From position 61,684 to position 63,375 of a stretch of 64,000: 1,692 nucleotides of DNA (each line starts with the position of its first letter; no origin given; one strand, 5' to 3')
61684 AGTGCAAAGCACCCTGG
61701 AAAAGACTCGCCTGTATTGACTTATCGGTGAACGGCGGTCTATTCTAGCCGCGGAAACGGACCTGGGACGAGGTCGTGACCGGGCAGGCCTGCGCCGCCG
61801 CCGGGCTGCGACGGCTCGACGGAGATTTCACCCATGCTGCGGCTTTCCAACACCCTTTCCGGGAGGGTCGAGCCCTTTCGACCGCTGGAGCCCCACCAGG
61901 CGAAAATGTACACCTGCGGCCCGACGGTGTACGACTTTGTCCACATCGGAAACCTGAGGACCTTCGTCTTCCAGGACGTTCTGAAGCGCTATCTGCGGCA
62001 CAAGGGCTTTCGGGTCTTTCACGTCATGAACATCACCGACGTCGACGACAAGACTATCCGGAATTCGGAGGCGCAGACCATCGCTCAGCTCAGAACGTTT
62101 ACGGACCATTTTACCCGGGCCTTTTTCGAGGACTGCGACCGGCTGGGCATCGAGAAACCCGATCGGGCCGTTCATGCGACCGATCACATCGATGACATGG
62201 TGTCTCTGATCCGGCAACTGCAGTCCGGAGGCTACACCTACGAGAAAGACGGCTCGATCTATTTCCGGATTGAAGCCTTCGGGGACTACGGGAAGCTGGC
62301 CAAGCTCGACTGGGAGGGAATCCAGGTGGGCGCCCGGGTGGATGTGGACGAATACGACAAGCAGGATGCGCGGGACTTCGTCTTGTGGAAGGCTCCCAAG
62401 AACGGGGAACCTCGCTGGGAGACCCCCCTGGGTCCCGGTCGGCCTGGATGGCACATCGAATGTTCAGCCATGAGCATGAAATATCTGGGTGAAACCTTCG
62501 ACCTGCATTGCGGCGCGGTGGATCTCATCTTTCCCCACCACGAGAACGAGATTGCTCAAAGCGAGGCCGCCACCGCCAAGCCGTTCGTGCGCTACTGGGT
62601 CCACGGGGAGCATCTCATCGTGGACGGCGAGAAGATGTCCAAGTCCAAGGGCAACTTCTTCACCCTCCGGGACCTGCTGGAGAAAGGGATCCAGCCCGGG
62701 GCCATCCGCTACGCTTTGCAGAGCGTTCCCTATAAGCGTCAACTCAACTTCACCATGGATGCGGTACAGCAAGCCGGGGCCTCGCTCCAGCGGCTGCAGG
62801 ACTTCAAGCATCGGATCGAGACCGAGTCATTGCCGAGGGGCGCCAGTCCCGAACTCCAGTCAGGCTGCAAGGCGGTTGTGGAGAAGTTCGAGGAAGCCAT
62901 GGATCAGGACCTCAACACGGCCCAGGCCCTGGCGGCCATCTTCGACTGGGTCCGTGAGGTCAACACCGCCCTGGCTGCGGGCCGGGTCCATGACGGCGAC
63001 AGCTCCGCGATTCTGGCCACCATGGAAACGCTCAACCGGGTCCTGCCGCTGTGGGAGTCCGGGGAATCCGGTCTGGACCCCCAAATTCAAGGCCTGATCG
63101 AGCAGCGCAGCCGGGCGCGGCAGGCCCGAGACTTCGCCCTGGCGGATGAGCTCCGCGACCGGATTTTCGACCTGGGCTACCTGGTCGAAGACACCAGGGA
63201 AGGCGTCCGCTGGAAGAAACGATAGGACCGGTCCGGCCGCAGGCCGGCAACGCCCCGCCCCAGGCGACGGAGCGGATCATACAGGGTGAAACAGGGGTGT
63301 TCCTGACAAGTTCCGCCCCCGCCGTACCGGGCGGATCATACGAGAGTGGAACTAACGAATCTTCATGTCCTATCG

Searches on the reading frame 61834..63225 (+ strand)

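Call 8: search_protein_families(library=pfam, proteins=[window:61834-63225:+])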
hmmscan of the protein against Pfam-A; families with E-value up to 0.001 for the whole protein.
window:61834-63225:+ (463 aa): 6 families
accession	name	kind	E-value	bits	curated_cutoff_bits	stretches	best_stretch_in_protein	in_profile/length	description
PF01406.26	tRNA-synt_1e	-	5e-108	361.5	27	1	15-314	2-299/301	tRNA synthetases class I (C) catalytic domain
PF09334.17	tRNA-synt_1g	-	3.8e-13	49.4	20.1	2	250-313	310-373/391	tRNA synthetases class I (M)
PF09190.17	DALR_2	-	3.9e-12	47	22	1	351-402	1-48/57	DALR domain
PF01921.24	tRNA-synt_1f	-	1.1e-08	34.9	27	1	264-323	279-337/360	tRNA synthetases class I (K)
PF23493.1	CysS_C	-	6.7e-08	33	23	1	413-460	3-50/51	Cysteinyl-tRNA ligase anticodon binding domain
PF00133.28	tRNA-synt_1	-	4.2e-06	26.2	22.7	1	246-306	354-413/414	tRNA synthetases class I (I, L, M and V)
